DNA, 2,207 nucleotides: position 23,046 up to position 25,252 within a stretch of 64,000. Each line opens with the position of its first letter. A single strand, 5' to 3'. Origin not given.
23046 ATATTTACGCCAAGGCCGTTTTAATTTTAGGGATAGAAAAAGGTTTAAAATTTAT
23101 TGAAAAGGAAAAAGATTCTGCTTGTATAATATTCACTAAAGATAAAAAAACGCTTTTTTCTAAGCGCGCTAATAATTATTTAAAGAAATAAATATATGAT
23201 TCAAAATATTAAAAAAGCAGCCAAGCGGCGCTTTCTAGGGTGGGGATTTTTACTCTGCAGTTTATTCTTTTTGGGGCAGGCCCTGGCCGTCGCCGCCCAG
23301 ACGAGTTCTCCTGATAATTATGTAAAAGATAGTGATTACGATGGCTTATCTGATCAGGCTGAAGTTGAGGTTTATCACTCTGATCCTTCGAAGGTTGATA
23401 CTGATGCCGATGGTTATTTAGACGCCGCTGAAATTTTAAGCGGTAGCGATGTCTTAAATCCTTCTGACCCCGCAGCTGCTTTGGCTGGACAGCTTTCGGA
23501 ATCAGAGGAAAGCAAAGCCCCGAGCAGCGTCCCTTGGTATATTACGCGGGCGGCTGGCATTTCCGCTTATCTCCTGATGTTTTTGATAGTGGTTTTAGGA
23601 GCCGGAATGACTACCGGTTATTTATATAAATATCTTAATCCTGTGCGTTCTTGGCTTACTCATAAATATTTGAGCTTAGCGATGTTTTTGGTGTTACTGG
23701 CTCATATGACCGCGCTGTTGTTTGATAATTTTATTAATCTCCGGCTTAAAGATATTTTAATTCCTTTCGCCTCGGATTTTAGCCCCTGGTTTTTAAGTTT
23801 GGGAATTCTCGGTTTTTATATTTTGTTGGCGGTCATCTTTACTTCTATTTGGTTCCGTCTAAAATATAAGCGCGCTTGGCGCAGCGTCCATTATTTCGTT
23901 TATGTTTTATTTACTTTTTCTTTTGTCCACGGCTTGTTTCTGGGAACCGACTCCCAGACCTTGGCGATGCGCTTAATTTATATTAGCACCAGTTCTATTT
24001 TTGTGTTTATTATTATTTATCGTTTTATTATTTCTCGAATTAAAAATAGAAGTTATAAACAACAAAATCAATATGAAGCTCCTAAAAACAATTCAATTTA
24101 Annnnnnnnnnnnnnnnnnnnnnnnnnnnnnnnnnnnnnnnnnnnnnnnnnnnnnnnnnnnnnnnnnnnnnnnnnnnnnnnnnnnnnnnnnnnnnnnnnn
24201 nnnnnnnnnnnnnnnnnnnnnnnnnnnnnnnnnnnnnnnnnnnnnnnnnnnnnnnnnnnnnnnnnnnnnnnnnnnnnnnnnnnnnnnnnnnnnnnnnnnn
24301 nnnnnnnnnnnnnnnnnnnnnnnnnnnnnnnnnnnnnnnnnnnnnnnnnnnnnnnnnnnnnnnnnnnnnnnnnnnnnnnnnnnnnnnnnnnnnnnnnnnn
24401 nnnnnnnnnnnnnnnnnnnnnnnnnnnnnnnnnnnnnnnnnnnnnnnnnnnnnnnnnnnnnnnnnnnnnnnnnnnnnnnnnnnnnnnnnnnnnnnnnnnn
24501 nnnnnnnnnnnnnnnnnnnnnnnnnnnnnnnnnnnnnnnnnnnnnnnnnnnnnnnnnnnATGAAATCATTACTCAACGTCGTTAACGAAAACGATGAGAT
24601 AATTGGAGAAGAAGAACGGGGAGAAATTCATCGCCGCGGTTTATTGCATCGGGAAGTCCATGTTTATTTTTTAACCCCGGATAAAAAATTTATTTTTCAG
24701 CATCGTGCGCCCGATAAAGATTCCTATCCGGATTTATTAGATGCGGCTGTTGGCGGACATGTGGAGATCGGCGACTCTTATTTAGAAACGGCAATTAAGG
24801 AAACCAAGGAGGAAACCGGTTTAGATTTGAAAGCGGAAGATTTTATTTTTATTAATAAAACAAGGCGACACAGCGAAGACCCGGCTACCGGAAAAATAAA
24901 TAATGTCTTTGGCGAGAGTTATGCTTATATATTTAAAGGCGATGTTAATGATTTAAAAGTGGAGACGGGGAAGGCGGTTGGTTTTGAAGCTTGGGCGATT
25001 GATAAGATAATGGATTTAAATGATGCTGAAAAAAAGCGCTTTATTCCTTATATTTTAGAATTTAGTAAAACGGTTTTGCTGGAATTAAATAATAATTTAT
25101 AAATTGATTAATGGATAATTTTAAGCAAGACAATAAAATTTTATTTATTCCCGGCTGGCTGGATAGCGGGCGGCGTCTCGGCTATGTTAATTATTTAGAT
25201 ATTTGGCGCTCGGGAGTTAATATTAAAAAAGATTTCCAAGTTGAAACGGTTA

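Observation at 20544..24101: Split NOX/FRE-type transmembrane oxidoreductase operon with ApbE and Ca-binding TSP3-repeat proteins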

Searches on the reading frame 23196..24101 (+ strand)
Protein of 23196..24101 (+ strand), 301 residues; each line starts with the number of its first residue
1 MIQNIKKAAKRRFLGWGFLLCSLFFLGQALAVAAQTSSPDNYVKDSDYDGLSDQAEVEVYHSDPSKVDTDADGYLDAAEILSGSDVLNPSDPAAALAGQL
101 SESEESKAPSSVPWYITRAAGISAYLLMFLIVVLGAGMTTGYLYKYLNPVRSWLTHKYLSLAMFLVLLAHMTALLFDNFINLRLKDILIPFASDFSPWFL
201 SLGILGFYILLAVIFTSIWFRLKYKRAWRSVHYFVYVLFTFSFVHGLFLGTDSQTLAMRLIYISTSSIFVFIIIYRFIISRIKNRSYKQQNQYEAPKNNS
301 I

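Call 3: search_protein_families(library=pfam, proteins=[window:23196-24101:+], max_evalue=0.1)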
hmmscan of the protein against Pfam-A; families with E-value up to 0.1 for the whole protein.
window:23196-24101:+ (301 aa): 3 families
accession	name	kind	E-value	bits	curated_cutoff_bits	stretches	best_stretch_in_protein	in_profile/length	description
PF01794.25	Ferric_reduct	-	1.3e-07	32.1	28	1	120-241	1-119/121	Ferric reductase like transmembrane component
PF18884.5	TSP3_bac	-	3.9e-07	30.2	25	1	45-66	1-21/22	Bacterial TSP3 repeat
PF03495.19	Binary_toxB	-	0.051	14.2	25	0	51-82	31-62/78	Clostridial binary toxin B/anthrax toxin PA Ca-binding domain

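Call 4: search_protein_families(library=ncbifam, proteins=[window:23196-24101:+], max_evalue=0.1)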
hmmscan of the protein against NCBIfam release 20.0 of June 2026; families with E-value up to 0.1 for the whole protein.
window:23196-24101:+ (301 aa): 4 families
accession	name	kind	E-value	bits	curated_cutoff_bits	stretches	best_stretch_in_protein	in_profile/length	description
NF033765.2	gliding_CglD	equivalog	6.5e-05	20.9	400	1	32-86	66-125/1124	adventurous gliding motility lipoprotein CglD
NF045937.1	MSC_0624_12TM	equivalog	0.0035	16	70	1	126-285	215-370/445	MSC_0624 family F1-like ATPase-associated membrane protein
NF053806.1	lanmdlnLanM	equivalog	0.0077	16.3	135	1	28-80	17-70/132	lanmodulin LanM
NF047639.1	throspo3_MtsD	equivalog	0.081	11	800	0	42-88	457-502/651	cell-cell cohesion protein MtsD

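Call 10: find_homologous_proteins(query=window:23196-24101:+)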
Query window:23196-24101:+ (301 aa): 58 proteins with E <= 0.001 among 3045 candidates.
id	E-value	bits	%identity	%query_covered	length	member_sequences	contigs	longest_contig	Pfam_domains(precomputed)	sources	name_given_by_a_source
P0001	1.6e-194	663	100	100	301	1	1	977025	PF01794.26,PF18884.6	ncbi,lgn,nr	ncbi:MAG: ferric reductase-like transmembrane domain-containing protein [Candidatus Falkowbacteria b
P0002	5.3e-169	579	86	100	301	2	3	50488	PF01794.26,PF18884.6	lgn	-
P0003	3.1e-163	560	83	100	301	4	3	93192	PF01794.26,PF18884.6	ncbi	-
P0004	1.1e-125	437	69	94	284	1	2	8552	PF01794.26,PF18884.6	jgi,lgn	jgi:DMSO/TMAO reductase YedYZ heme-binding membrane subunit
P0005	1.4e-123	430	67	94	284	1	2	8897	PF01794.26,PF18884.6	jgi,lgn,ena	jgi:DMSO/TMAO reductase YedYZ heme-binding membrane subunit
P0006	1.7e-123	430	69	94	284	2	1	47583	PF01794.26,PF18884.6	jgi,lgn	jgi:DMSO/TMAO reductase YedYZ heme-binding membrane subunit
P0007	4.9e-107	376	63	87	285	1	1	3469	PF01794.26,PF18884.6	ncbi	ncbi:MAG: ferric reductase-like transmembrane domain-containing protein [Patescibacteria group bacte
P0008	3.3e-104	367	66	79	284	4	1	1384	PF01794.26,PF18884.6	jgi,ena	-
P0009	2.3e-102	361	59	92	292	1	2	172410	PF01794.26,PF01292.27,PF18884.6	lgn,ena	-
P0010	3.3e-101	357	58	95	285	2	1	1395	PF01794.26,PF18884.6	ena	-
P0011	8.7e-101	355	60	92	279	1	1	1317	PF01794.26,PF18884.6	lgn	-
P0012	1.5e-99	351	60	93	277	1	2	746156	PF01794.26,PF18884.6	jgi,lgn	jgi:hypothetical protein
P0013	9.3e-99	349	57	93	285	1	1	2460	PF01794.26,PF18884.6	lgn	-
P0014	1.8e-95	338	58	84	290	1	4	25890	PF01794.26,PF18884.6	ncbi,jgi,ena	jgi:hypothetical protein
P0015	4.9e-95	337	58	89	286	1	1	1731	PF01794.26,PF18884.6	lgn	-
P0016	1.3e-94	335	59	83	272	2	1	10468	PF01794.26,PF18884.6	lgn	-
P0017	1.4e-94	335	58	85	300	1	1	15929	PF01794.26,PF18884.6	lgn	-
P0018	7.4e-94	333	56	89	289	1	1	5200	PF01794.26,PF18884.6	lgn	-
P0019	2.6e-93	331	57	92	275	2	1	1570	PF01794.26,PF18884.6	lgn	-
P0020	5.8e-93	330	56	92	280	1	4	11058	PF01794.26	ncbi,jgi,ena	jgi:predicted ferric reductase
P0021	3.6e-92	327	56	93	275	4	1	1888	PF01794.26,PF18884.6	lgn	-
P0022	4.4e-92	327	60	85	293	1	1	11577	PF01794.26,PF18884.6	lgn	-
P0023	1.6e-90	322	56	88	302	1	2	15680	PF01794.26,PF18884.6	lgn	-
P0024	2.6e-90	321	54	93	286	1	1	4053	PF01794.26,PF18884.6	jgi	-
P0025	2.6e-90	321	56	82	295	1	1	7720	PF01794.26,PF18884.6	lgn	-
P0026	1.1e-89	319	52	94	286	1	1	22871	PF01794.26,PF18884.6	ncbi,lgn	-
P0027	2.2e-89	318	53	93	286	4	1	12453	PF01794.26,PF18884.6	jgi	-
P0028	3.9e-89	317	60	78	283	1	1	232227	PF01794.26,PF18884.6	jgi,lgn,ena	-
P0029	4.2e-89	317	58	85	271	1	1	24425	PF01794.26,PF18884.6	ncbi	-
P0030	1.4e-88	315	56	87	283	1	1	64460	PF01794.26,PF18884.6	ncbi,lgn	ncbi:MAG: ferric reductase-like transmembrane domain-containing protein [Patescibacteria group bacte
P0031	3.2e-88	314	53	90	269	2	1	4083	PF01794.26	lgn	-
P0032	1.7e-87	312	55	86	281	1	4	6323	PF01794.26,PF18884.6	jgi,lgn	-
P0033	4.0e-87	311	55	93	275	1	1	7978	PF01794.26,PF18884.6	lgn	-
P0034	9.9e-86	306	54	93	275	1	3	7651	PF01794.26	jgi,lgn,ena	-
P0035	6.4e-84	300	54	88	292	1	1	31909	PF01794.26,PF18884.6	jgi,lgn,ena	-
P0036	7.9e-81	290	52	85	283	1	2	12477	PF01794.26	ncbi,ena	-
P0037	4.2e-80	288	51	88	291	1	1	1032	PF01794.26,PF18884.6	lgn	-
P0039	5.1e-79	284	50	82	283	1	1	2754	PF01794.26,PF18884.6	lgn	-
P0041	9.8e-71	257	63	64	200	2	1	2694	PF01794.26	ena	-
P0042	2.0e-69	253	45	90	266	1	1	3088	PF01794.26,PF18884.6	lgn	-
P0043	3.1e-69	252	66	58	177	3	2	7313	PF01794.26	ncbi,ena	-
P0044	5.7e-69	251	47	92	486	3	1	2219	PF01794.26,PF00175.27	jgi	-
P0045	1.2e-68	250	64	58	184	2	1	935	PF01794.26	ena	-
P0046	1.7e-67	246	66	57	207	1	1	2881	PF01794.26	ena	-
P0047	2.2e-67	246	68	56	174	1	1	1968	PF01794.26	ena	-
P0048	1.3e-64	237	60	58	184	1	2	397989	PF01794.26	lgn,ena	-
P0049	1.4e-62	230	59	62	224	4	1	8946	PF01794.26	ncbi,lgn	-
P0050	4.7e-62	228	43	82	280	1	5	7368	PF01794.26,PF18884.6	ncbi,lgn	-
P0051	7.5e-59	218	61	57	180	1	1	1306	PF01794.26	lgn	-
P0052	9.2e-59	218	57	59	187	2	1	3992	PF01794.26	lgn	-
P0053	1.2e-57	214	53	64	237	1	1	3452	PF01794.26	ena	-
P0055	5.3e-56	209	56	60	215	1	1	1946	PF01794.26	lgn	-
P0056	6.9e-53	198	55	58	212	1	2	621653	PF01794.26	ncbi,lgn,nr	ncbi:MAG: ferric reductase-like transmembrane domain-containing protein [Candidatus Falkowbacteria b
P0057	6.6e-52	195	59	55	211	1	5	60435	PF01794.26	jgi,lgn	jgi:predicted ferric reductase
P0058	8.0e-51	192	49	59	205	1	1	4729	PF01794.26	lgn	-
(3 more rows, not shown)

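Call 11: find_encoding_contigs(protein=P0012, flank=6000, max_places=2)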
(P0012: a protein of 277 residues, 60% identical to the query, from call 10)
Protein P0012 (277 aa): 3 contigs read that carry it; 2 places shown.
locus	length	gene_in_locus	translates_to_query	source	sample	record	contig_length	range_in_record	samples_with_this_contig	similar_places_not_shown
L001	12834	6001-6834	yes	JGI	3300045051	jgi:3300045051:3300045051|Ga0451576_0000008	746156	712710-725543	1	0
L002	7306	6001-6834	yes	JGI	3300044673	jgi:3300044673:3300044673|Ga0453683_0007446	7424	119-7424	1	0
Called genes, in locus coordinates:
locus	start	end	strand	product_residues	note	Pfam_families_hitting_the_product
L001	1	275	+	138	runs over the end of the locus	PF00293:NUDIX (weak)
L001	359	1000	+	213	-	PF03118:RNA_pol_A_CTD (weak)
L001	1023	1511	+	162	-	-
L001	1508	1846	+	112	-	-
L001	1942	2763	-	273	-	PF01048:PNP_UDP_1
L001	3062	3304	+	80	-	-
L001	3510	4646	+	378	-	PF00970:FAD_binding_6 (weak), PF00175:NAD_binding_1, PF08030:NAD_binding_6 (weak)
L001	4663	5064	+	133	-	-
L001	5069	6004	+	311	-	PF02424:ApbE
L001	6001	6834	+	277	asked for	PF18884:TSP3_bac (weak), PF01794:Ferric_reduct (weak)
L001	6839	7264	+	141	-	PF11969:DcpS_C, PF01230:HIT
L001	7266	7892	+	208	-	PF00702:Hydrolase, PF13419:HAD_2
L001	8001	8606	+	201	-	-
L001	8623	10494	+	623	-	PF25917:BSH_RND (faint), PF25954:Beta-barrel_RND_2 (weak), PF25990:Beta-barrel_YknX, PF26002:Beta-barrel_AprE (weak)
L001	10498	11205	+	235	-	PF00005:ABC_tran, PF13304:AAA_21 (faint)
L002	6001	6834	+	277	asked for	PF18884:TSP3_bac (weak), PF01794:Ferric_reduct (weak)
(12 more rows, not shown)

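Call 12: find_encoding_contigs(protein=P0028, flank=6000, max_places=2)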
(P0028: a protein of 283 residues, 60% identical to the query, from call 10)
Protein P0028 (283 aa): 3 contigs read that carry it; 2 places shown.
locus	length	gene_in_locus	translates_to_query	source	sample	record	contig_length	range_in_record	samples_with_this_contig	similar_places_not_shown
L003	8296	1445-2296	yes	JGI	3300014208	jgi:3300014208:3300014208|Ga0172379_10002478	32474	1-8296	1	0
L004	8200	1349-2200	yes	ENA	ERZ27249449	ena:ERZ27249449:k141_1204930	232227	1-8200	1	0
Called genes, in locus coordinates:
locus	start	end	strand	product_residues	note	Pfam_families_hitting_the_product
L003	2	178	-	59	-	?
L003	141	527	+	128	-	-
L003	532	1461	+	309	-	PF02424:ApbE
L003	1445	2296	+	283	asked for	PF18884:TSP3_bac (weak), PF01794:Ferric_reduct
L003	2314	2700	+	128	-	-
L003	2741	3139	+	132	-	PF07883:Cupin_2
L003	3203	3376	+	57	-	-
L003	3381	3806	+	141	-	PF06210:DUF1003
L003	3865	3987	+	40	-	-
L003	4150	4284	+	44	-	-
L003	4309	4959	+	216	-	-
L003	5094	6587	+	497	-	PF00709:Adenylsucc_synt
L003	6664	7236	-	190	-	PF13023:HD_3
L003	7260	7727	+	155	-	PF00293:NUDIX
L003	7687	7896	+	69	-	-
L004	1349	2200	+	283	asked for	PF18884:TSP3_bac (weak), PF01794:Ferric_reduct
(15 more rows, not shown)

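Call 13: find_encoding_contigs(protein=P0056, flank=6000, max_places=2)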
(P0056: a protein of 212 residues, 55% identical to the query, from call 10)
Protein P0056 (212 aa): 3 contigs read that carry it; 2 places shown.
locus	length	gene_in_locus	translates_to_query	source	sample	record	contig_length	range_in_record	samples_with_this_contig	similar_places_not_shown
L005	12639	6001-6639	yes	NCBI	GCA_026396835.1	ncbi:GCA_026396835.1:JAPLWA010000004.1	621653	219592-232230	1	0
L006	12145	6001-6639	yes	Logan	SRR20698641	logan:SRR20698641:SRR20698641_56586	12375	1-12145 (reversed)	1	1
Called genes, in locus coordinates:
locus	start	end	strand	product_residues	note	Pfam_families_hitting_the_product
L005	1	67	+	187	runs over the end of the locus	PF00578:AhpC-TSA, PF08534:Redoxin, PF10417:1-cysPrx_C (weak)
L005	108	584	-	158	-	PF07963:N_methyl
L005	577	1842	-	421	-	PF00070:Pyr_redox (faint), PF00890:FAD_binding_2, PF01134:GIDA (faint), PF01494:FAD_binding_3 (weak), PF03486:HI0933_like, PF07992:Pyr_redox_2, PF12831:FAD_oxidored, PF22780:HI0933_like_1st, +2 more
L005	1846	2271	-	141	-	PF22381:Staph_reg_Sar_Rot (weak), PF01047:MarR (weak)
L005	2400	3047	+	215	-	PF23477:zf_Tbcl_2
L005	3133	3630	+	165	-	PF03449:GreA_GreB_N, PF01272:GreA_GreB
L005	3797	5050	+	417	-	PF00970:FAD_binding_6 (weak), PF08022:FAD_binding_8 (weak), PF00175:NAD_binding_1, PF08030:NAD_binding_6 (faint)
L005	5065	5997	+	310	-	PF02424:ApbE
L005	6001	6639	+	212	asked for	PF01794:Ferric_reduct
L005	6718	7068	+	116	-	PF07885:Ion_trans_2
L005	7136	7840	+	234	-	PF02660:G3P_acyltransf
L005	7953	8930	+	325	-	PF01594:AI-2E_transport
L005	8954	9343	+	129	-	PF04138:GtrA_DPMS_TM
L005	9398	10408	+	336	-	PF13177:DNA_pol3_delta2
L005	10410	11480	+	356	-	PF14870:PSII_BNR (faint), PF25852:DUF6242_C (faint), PF15902:Sortilin-Vps10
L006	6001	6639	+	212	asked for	PF01794:Ferric_reduct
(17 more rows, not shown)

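Call 20: find_related_loci(query=A3, collection=genome_contigs, flank=6000)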
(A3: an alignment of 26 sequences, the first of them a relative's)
Query A3 (301 aa) in genome_contigs; peptide patterns used: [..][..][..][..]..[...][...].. (x = any residue, [..] = any of these).
84 stretches matched a pattern; 12 encode a relative of the query (tblastn E <= 1e-3); 12 distinct loci.
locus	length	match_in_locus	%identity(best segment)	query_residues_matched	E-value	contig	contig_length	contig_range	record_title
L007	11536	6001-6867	54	3-285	4e-102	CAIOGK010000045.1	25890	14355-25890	Candidatus Falkowbacteria bacterium isolate Loclat_bin-04004 genome assembly, contig: bin-04004:045/137, whole genome sh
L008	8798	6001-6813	57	13-285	2e-99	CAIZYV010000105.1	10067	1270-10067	Candidatus Falkowbacteria bacterium isolate Loc090907-5m_bin-395 genome assembly, contig: bin-395:105/114, whole genome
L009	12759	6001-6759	44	30-290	2e-71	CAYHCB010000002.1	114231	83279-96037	MAG TPA_asm: uncultured Gammaproteobacteria bacterium isolate ERP119702_co1_231 genome assembly, contig: NODE_90_length_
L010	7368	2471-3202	43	43-290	8e-69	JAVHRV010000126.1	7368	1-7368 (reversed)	MAG: Patescibacteria group bacterium isolate WB02no5_39_7 NODE_8262_length_7368_cov_3.699713, whole genome shotgun seque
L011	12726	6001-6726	44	44-290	9e-69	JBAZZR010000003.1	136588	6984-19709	MAG: Patescibacteria group bacterium isolate SO_2017_GW3_20 scaffold_3_c1_OW296A_2017, whole genome shotgun sequence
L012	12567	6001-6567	59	98-284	1e-68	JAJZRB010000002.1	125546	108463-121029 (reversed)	MAG: bacterium isolate SKS1.bin72 NODE_180_length_125546_cov_4.891739, whole genome shotgun sequence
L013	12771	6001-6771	39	17-276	2e-63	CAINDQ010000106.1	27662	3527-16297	uncultured Candidatus Peregrinibacteria bacterium isolate Loclat_bin-10452 genome assembly, contig: bin-10452:106/159, w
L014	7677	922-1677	39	31-290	2e-59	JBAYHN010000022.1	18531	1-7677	MAG: Candidatus Gracilibacteria bacterium isolate SO_2016_GW1_150 scaffold05151_OW334_2016, whole genome shotgun sequenc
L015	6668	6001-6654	43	35-262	2e-56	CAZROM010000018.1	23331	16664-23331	MAG TPA_asm: uncultured Candidatus Peribacteria bacterium isolate SRP278252_co1_824 genome assembly, contig: NODE_3591_l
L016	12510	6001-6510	46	110-279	1e-48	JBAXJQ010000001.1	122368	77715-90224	MAG: Candidatus Falkowbacteria bacterium isolate ELA379 MAG379_1, whole genome shotgun sequence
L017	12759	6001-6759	34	43-286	1e-42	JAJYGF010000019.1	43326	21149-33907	MAG: bacterium isolate DBS1-3.bin117 NODE_1366_length_43326_cov_2.07111, whole genome shotgun sequence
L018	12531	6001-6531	45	101-276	2e-40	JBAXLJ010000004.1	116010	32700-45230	MAG: Candidatus Falkowbacteria bacterium isolate ELA424 MAG424_4, whole genome shotgun sequence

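Call 38: search_solved_structures(query=window:23196-24101:+, max_evalue=10, show_alignments=3)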
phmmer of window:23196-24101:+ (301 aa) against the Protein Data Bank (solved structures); distinct sequences matched with E-value up to 10: 5.
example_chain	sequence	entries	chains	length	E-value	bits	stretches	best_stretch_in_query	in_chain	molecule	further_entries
2hd0_A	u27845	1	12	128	0.75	12.7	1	126-164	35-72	Protease NS2-3 (p23)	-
7c7r_B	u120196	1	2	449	1.4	11.8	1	43-82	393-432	Biofilm-associated surface protein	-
7c7u_A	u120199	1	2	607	1.6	11.6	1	43-83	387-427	Biofilm-associated surface protein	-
8fns_A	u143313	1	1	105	1.9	11.4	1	33-85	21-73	EF-hand domain-containing protein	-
6mi5_X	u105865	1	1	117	2.1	11.2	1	36-85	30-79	Lanmodulin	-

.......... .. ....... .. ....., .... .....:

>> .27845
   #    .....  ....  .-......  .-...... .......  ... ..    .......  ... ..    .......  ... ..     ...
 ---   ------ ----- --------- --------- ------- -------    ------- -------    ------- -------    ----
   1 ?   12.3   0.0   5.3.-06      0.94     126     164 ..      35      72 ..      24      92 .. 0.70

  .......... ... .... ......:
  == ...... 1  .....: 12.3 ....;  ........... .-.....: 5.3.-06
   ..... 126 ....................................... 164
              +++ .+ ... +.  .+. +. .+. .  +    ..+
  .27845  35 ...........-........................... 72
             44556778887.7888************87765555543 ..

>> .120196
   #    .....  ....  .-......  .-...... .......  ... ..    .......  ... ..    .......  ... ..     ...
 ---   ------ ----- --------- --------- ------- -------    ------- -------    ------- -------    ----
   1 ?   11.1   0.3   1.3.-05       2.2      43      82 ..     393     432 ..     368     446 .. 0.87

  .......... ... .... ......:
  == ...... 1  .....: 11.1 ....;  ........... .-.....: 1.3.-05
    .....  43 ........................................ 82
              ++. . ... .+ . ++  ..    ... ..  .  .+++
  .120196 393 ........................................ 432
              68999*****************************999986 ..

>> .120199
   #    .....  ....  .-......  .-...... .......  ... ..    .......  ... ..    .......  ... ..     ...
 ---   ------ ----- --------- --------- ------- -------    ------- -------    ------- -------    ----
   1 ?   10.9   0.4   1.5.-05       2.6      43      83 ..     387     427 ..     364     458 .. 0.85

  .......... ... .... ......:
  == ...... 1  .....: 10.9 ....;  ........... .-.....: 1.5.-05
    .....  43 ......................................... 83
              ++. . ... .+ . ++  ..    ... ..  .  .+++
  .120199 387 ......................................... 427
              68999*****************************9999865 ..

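Call 41: predict_structure(protein=P0044)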
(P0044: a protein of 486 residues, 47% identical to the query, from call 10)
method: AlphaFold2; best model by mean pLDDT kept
length: 486 residues; sequences in the alignment: 1
mean_pLDDT: 43.0   pTM: 0.29
mean pLDDT of the five models: 43.0, 42.5, 38.8, 38.3, 38.3
residues with pLDDT >= 90: 0; 70-90: 0; 50-70: 160; < 50: 326
segments of 3 or more residues with pLDDT < 50: 1-242, 333-337, 339-342, 364-385, 406-410, 426-441
pLDDT, mean of each block of 10 residues (from residue 1): 36 39 41 36 33 34 28 25 33 36 37 33 38 34 30 28 31 30 31 30 34 36 41 37 50 54 54 55 56 57 61 62 57 48 51 51 48 41 49 53 51 51 47 43 48 55 55 52 48
secondary structure, 60 per line:
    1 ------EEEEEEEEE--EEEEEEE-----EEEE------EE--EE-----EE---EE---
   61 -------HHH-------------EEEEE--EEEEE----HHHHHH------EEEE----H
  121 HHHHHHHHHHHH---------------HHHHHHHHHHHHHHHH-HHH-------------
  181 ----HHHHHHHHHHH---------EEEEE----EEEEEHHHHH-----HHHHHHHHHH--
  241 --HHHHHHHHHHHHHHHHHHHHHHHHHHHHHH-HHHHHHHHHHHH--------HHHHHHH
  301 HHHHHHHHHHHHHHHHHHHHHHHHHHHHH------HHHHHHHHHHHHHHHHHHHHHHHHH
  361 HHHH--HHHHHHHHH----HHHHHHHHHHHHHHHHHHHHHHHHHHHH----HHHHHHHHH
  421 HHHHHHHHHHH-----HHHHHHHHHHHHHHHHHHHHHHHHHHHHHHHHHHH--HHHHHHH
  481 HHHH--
elements in order: E7-15 E18-24 E30-33 E84-88 E91-95 H100-105 E112-115 H120-132 H148-163 H185-195 E205-209 E214-218 H219-223 H229-238 H243-272 H274-285 H294-329 H336-364 H367-375 H380-407 H412-431 H437-471 H474-484

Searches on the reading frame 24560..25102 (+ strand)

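Call 3: search_protein_families(library=pfam, proteins=[window:24560-25102:+], max_evalue=0.1)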
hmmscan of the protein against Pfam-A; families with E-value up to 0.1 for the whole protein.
window:24560-25102:+ (180 aa): 1 family
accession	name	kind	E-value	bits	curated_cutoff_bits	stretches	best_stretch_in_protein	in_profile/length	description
PF00293.34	NUDIX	-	6.2e-12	46.1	21.1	1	29-158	2-120/134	NUDIX domain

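Call 4: search_protein_families(library=ncbifam, proteins=[window:24560-25102:+], max_evalue=0.1)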
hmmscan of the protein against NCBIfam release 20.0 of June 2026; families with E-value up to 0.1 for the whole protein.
window:24560-25102:+ (180 aa): 9 families
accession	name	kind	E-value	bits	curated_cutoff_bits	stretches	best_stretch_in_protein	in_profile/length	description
NF011922.0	PRK15393.1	equivalog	1e-14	54.6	152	1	5-88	13-96/182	NUDIX hydrolase YfcD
NF002995.0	PRK03759.1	equivalog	2.8e-12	46.7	127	1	4-163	8-163/185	isopentenyl-diphosphate Delta-isomerase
TIGR02150.1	IPP_isom_1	equivalog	2.2e-09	37.4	105.8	1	7-112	3-107/159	isopentenyl-diphosphate delta-isomerase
NF041653.1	Nud_hyd_Meth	equivalog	9.7e-09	35.2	300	1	5-91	2-87/170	Nudix hydrolase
NF006961.0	PRK09438.1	equivalog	0.001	18.5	103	1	63-102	36-75/151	dihydroneopterin triphosphate diphosphatase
TIGR02705.1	nudix_YtkD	equivalog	0.013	15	154.4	1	65-96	51-82/156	RNA deprotection pyrophosphohydrolase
NF001938.0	PRK00714.1-5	equivalog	0.05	12.9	116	1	63-155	50-149/172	RNA pyrophosphohydrolase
NF007834.0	PRK10546.1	equivalog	0.055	13.3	156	0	41-100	14-71/135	pyrimidine (deoxy)nucleoside triphosphate diphosphatase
NF041652.1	Nud_hyd_Dein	equivalog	0.059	13.6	200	0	65-96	49-80/152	Nudix hydrolase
